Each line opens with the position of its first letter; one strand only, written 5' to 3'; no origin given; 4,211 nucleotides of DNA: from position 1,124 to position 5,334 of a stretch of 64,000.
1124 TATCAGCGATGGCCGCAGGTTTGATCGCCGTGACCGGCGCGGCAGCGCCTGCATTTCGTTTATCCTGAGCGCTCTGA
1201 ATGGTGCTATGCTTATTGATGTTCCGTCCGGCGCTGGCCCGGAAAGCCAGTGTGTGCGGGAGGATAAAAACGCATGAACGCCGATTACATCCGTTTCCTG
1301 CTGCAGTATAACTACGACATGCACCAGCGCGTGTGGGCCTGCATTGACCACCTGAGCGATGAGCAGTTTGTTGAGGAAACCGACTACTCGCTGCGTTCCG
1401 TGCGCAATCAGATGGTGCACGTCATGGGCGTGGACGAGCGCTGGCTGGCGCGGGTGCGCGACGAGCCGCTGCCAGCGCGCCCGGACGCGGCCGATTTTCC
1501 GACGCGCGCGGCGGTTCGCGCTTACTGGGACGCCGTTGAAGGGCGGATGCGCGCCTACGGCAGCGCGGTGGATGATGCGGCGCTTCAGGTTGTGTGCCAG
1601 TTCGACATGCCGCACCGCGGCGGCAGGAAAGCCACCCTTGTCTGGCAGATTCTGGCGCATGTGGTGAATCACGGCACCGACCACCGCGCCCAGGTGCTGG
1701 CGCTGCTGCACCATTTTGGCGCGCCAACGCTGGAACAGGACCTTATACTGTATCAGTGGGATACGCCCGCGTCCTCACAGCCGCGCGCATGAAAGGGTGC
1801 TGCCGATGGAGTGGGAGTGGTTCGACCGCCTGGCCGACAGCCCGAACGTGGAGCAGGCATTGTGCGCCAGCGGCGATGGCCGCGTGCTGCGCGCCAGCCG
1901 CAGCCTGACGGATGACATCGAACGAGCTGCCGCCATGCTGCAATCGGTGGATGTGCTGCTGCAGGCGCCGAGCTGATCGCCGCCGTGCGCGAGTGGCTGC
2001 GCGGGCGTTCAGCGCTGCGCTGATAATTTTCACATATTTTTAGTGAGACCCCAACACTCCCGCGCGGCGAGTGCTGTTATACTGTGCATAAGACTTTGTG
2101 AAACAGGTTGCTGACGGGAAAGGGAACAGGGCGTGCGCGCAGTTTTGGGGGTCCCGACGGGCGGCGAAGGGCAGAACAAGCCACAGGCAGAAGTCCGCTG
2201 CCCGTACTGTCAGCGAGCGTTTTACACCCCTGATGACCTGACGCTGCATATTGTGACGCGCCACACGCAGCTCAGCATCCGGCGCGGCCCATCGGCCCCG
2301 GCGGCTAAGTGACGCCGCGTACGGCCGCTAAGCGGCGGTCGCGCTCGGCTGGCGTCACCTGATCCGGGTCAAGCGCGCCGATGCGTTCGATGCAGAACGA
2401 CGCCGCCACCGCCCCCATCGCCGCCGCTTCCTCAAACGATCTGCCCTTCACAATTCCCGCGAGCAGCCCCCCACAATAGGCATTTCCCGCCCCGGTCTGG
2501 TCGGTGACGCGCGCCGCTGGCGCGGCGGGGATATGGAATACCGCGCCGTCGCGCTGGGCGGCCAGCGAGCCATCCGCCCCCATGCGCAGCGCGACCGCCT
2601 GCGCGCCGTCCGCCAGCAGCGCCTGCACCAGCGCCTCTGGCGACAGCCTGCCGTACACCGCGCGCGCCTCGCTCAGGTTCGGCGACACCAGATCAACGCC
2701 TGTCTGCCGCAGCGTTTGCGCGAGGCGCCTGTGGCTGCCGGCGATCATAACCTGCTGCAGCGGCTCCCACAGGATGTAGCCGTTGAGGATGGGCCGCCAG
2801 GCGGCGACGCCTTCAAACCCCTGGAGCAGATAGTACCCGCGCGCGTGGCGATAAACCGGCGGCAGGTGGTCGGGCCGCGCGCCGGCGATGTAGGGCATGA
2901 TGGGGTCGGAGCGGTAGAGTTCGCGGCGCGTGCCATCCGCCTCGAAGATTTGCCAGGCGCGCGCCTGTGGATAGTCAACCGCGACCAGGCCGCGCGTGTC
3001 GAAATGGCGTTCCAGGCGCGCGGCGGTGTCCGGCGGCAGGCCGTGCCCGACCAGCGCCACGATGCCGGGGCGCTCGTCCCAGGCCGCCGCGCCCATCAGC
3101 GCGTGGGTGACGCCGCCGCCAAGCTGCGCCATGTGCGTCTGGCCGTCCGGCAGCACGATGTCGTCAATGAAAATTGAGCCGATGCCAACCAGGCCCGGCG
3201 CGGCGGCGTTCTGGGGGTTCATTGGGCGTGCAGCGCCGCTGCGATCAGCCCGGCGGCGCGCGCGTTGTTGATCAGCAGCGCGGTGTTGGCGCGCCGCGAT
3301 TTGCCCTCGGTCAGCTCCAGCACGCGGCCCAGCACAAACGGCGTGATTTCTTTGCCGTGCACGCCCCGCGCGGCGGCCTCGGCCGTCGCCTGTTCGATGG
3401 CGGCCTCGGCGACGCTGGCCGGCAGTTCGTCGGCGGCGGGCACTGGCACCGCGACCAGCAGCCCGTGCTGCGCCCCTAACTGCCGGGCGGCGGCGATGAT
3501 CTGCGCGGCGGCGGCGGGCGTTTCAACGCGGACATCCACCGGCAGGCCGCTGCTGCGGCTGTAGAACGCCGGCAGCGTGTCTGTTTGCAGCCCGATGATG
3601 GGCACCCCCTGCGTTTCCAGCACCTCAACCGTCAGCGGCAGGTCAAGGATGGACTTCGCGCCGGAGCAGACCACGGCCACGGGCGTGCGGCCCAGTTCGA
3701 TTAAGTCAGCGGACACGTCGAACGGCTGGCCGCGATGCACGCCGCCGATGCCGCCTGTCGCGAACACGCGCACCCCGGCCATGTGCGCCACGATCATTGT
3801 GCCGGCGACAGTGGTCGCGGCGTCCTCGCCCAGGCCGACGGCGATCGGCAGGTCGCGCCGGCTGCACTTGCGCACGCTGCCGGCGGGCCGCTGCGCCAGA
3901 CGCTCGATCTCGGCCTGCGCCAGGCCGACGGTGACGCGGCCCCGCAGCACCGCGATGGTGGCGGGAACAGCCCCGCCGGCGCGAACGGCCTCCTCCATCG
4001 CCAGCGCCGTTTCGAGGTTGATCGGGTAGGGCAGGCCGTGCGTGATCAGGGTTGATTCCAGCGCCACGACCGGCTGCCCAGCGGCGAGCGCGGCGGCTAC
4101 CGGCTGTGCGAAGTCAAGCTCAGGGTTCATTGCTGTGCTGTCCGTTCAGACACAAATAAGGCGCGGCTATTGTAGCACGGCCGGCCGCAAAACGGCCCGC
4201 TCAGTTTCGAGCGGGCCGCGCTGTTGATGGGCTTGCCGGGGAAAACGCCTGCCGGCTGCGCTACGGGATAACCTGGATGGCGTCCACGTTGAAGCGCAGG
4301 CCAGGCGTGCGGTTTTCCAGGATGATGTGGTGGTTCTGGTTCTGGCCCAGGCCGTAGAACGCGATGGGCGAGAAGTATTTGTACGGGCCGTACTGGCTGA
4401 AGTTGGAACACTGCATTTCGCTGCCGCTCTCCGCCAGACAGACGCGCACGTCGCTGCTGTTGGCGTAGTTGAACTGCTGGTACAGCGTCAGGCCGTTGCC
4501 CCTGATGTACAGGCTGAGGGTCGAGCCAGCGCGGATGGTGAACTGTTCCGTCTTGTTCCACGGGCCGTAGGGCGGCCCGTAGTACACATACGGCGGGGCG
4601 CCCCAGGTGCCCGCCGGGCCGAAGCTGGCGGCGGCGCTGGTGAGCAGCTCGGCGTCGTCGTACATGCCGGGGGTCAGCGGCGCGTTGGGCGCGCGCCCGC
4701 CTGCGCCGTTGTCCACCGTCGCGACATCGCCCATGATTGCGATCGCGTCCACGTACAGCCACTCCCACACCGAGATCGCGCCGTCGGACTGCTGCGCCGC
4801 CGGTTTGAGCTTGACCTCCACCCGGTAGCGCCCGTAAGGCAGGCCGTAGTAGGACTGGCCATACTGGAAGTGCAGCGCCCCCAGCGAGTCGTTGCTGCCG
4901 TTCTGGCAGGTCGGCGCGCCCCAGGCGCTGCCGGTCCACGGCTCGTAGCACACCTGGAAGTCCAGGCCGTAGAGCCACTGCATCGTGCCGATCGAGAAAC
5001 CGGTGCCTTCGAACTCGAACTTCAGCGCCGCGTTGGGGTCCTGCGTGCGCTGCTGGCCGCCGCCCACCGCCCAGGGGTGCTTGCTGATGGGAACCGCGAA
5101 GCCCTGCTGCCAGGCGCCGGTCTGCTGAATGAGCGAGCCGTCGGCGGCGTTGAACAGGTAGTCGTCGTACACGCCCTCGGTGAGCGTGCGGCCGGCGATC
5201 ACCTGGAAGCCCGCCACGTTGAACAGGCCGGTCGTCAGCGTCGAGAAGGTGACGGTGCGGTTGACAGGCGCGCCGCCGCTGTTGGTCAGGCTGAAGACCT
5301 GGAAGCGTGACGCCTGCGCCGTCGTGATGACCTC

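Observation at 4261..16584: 12.3-kb gene for a 4107-aa anchored protease / beta-helix / 14-module surface protein of unassigned function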

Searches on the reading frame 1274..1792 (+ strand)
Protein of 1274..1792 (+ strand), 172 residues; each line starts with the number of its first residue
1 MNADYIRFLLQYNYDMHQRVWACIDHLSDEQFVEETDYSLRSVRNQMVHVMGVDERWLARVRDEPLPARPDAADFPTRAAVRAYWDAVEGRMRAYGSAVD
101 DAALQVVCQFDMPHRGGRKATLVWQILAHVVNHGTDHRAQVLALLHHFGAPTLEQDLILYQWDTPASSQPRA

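Call 10: search_protein_families(library=pfam, proteins=[window:1274-1792:+], max_evalue=0.001)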
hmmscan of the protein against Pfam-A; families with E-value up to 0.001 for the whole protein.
window:1274-1792:+ (172 aa): 3 families
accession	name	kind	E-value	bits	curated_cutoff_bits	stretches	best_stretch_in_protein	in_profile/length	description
PF05163.17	DinB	-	1.4e-19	71.1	23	1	9-164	8-161/165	DinB family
PF12867.12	DinB_2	-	3.3e-11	44.2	24.8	1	16-141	5-128/128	DinB superfamily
PF04978.18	MST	-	0.00045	21.1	27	1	19-138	12-137/149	Mycothiol-S-transferase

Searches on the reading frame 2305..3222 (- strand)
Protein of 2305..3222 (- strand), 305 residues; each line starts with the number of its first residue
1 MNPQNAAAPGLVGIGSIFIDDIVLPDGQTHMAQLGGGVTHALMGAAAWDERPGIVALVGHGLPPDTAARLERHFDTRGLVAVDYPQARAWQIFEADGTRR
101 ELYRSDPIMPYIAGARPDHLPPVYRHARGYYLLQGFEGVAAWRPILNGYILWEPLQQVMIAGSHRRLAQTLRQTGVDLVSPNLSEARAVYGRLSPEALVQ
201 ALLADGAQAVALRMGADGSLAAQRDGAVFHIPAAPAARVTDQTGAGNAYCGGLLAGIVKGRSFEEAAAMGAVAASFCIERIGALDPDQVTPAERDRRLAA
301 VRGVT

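Call 10: search_protein_families(library=pfam, proteins=[window:2305-3222:-], max_evalue=0.001)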
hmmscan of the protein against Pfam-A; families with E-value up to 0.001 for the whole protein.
window:2305-3222:- (305 aa): 1 family
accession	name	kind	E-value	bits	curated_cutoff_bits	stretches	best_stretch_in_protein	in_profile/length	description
PF00294.29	PfkB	-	6.7e-24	85.2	25.8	1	171-286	180-298/302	pfkB family carbohydrate kinase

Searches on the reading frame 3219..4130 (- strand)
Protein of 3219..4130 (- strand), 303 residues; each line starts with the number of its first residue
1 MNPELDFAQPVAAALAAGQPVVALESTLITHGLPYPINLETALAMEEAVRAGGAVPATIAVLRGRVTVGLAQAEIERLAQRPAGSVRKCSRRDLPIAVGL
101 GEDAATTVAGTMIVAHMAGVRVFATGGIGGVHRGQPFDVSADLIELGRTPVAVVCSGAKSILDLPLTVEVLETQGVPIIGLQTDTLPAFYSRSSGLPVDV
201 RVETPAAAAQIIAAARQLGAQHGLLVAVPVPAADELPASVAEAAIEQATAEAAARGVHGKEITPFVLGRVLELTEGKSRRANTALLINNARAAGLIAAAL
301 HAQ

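Call 10: search_protein_families(library=pfam, proteins=[window:3219-4130:-], max_evalue=0.001)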
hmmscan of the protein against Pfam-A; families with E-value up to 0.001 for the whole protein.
window:3219-4130:- (303 aa): 1 family
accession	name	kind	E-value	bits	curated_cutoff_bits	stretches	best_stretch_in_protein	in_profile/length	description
PF04227.17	Indigoidine_A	-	2e-120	402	25.2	1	11-298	2-290/291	Indigoidine synthase A like protein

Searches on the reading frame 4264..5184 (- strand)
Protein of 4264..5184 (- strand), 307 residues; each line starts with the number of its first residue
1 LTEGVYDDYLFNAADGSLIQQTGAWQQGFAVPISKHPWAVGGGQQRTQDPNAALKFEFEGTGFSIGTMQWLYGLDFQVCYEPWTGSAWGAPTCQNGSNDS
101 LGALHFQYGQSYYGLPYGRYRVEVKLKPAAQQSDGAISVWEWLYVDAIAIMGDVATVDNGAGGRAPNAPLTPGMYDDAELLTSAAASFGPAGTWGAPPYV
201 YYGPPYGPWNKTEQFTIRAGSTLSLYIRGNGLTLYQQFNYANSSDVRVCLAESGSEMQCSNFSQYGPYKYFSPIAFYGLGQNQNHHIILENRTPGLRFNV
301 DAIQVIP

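Call 36: find_homologous_proteins(query=window:4264-5184:-, max_evalue=0.00001)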
Query window:4264-5184:- (307 aa): 4 proteins with E <= 0.00001 among 872 candidates.
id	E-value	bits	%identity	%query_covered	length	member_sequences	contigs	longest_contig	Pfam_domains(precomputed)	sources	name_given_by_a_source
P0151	2.7e-186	637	86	100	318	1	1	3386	-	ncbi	-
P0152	7.8e-55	205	42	100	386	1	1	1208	-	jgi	jgi:hypothetical protein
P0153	5.3e-48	182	39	100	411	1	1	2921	-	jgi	-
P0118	9.2e-33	132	31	99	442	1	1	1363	-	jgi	jgi:uncharacterized protein (DUF2141 family)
